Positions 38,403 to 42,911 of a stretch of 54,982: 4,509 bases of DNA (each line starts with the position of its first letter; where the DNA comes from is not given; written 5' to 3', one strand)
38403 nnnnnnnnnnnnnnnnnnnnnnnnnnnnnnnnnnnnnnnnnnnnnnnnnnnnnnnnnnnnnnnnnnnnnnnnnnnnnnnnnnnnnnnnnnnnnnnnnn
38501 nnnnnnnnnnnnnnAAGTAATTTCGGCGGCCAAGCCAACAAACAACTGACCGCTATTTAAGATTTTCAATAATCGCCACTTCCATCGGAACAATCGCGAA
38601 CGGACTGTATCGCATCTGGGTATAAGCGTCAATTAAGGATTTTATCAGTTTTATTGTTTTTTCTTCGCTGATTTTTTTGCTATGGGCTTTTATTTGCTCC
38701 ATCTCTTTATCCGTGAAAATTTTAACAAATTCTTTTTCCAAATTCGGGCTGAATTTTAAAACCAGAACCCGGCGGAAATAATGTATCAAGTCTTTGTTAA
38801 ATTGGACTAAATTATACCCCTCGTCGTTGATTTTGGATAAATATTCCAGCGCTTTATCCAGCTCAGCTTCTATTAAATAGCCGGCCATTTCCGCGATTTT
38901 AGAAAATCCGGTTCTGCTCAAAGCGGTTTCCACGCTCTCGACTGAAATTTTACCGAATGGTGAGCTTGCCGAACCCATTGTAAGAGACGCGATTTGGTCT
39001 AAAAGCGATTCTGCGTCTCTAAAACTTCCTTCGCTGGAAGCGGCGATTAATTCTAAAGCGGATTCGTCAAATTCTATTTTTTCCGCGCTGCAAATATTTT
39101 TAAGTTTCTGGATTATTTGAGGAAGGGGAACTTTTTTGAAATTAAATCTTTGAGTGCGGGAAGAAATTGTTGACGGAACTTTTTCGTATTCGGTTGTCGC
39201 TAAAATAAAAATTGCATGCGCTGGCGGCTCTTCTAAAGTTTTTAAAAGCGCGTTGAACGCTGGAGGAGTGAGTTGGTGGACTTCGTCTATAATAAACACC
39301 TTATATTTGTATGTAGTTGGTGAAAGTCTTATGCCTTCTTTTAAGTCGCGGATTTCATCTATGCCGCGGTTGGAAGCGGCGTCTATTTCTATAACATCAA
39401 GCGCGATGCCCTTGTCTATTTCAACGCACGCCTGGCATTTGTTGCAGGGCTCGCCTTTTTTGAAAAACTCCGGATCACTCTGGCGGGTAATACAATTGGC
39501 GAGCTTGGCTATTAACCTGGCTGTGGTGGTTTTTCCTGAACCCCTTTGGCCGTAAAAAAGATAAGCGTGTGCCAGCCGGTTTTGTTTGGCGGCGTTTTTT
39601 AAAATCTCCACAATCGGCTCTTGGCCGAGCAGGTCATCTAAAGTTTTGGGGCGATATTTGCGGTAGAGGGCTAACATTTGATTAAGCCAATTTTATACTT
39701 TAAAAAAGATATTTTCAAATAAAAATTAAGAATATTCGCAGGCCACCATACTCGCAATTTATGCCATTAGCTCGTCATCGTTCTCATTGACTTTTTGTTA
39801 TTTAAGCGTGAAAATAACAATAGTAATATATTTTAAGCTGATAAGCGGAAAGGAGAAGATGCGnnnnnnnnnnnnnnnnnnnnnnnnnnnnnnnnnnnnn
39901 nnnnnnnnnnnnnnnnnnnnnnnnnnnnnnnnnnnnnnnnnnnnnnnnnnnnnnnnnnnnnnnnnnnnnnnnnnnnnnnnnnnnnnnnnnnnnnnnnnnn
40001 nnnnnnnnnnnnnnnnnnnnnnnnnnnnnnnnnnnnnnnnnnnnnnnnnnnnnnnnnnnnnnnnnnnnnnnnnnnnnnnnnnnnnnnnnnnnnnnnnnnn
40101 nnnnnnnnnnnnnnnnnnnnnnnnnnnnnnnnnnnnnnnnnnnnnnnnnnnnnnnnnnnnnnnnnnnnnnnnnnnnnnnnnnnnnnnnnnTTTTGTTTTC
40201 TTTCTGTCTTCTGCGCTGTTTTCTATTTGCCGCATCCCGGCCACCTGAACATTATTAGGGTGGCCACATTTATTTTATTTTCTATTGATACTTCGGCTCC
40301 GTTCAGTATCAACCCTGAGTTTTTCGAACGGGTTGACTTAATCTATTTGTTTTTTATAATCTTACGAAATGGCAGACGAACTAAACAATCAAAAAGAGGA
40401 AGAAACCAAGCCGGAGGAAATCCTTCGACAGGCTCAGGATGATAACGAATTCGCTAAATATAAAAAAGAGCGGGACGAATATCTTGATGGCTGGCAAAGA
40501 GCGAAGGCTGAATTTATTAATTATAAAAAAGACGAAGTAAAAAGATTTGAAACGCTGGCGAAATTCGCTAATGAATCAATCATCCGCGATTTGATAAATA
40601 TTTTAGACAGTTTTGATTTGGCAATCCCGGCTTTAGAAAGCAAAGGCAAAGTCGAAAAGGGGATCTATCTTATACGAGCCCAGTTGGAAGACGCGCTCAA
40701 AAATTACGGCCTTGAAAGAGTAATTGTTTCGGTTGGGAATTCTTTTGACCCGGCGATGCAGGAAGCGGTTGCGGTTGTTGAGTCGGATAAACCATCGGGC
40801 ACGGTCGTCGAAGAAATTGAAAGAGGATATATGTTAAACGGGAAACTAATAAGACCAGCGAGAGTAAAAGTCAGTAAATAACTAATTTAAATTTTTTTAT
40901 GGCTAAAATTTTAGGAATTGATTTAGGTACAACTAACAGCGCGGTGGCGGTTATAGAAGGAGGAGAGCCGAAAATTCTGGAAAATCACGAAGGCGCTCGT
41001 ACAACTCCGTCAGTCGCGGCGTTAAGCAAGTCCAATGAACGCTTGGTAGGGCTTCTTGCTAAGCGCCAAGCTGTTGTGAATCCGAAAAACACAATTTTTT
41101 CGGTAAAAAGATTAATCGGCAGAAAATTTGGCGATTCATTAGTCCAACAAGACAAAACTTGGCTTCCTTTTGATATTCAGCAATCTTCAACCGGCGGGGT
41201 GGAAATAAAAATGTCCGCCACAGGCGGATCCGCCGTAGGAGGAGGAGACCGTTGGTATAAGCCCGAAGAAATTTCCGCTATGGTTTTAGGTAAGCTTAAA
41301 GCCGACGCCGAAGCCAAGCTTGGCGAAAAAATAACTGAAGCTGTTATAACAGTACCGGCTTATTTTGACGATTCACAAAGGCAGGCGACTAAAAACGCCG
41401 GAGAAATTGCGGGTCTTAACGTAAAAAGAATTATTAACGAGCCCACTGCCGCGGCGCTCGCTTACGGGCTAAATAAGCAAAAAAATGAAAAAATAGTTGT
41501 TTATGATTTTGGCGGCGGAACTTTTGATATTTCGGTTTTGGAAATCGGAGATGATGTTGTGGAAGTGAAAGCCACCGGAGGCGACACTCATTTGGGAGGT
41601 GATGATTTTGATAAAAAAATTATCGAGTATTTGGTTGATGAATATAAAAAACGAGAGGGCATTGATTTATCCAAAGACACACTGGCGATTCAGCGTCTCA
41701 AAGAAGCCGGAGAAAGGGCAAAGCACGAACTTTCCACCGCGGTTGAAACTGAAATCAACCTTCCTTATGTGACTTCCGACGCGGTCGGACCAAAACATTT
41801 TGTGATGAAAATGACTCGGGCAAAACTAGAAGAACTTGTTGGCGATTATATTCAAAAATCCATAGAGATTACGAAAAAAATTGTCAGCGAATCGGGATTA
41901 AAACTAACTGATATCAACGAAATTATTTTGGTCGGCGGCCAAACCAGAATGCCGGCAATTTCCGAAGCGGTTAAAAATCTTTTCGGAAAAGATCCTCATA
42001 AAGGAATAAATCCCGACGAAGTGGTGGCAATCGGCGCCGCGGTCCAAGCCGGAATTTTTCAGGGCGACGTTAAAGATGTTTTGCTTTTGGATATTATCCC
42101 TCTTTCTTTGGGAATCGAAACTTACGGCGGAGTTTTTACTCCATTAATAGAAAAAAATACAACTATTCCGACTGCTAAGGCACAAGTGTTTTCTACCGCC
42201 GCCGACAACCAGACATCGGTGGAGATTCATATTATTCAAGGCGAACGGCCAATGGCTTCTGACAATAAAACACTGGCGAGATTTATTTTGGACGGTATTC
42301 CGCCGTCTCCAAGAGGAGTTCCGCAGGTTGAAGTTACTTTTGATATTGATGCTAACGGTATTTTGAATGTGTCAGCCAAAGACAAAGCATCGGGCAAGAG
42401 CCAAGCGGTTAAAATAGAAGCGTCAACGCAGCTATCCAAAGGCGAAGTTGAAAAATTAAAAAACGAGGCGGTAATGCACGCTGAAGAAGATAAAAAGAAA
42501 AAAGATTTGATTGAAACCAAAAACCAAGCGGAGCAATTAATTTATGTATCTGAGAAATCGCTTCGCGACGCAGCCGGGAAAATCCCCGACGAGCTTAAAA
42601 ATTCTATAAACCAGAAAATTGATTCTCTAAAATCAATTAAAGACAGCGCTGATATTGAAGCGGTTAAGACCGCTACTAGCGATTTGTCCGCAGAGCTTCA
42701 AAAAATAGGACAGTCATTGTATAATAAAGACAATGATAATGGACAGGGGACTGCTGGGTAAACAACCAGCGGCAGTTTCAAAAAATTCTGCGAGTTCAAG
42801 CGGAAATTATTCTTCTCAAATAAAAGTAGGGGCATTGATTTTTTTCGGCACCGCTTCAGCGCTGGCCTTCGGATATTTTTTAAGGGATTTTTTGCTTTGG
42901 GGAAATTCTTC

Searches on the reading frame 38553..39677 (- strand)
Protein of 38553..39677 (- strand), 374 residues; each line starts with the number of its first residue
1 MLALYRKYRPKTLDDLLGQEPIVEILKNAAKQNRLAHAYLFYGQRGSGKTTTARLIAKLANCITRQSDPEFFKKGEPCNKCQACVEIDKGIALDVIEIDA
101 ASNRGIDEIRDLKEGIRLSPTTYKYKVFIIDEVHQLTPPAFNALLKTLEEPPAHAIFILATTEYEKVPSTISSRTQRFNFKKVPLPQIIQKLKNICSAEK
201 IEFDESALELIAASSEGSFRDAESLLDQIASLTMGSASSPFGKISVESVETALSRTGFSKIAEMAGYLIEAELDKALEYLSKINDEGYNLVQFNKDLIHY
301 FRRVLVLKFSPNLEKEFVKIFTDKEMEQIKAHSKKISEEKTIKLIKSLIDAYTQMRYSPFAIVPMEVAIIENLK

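Call 69: search_protein_families(library=pfam, proteins=[window:38553-39677:-], max_evalue=0.00001)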
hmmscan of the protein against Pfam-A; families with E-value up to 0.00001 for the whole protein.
window:38553-39677:- (374 aa): 6 families
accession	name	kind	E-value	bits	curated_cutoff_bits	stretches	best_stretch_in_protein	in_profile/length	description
PF13177.12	DNA_pol3_delta2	-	5.8e-44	150.3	27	1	19-183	2-160/161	DNA polymerase III, delta subunit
PF22608.2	DNAX_ATPase_lid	-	2.4e-13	50.1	27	1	187-228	1-42/49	DNA polymerase III clamp loader subunit, ATPase lid domain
PF00004.35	AAA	-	1.4e-11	45.4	21.2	1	39-178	1-126/131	ATPase family associated with various cellular activities (AAA)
PF12169.13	DNA_pol3_gamma3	-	2e-08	34.6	24.4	1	247-370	4-125/143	DNA polymerase III subunits gamma and tau domain III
PF05496.18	RuvB_N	-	3.4e-07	30.6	27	0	9-75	2-73/159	Holliday junction DNA helicase RuvB P-loop domain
PF13401.12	AAA_22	-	2.4e-06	28.3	27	0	39-160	8-121/130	AAA domain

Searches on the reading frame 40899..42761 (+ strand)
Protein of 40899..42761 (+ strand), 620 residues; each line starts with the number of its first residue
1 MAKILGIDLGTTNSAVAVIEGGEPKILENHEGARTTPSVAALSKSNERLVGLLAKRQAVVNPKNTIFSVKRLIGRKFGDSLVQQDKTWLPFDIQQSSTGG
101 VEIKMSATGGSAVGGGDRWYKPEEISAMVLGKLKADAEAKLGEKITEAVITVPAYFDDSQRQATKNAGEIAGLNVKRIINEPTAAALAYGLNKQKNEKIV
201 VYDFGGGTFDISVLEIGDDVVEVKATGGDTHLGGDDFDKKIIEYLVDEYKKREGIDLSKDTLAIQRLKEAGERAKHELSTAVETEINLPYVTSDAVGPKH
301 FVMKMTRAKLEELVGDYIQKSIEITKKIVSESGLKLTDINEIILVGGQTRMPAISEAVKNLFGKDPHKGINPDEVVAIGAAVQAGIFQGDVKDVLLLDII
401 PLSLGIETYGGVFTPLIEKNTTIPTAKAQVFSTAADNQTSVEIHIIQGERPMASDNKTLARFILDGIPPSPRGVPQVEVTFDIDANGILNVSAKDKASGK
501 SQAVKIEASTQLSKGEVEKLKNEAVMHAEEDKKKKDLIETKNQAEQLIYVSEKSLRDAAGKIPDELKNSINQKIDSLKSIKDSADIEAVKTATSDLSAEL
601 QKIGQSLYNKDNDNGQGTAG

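Call 69: search_protein_families(library=pfam, proteins=[window:40899-42761:+], max_evalue=0.00001)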
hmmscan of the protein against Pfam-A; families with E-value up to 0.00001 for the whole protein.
window:40899-42761:+ (620 aa): 2 families
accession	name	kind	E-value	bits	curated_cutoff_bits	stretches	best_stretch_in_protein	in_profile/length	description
PF00012.26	HSP70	-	7e-246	817.6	20.6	1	4-608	1-598/599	Hsp70 protein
PF06723.19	MreB_Mbl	-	4.5e-17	62.3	27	1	144-381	92-316/327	MreB/Mbl protein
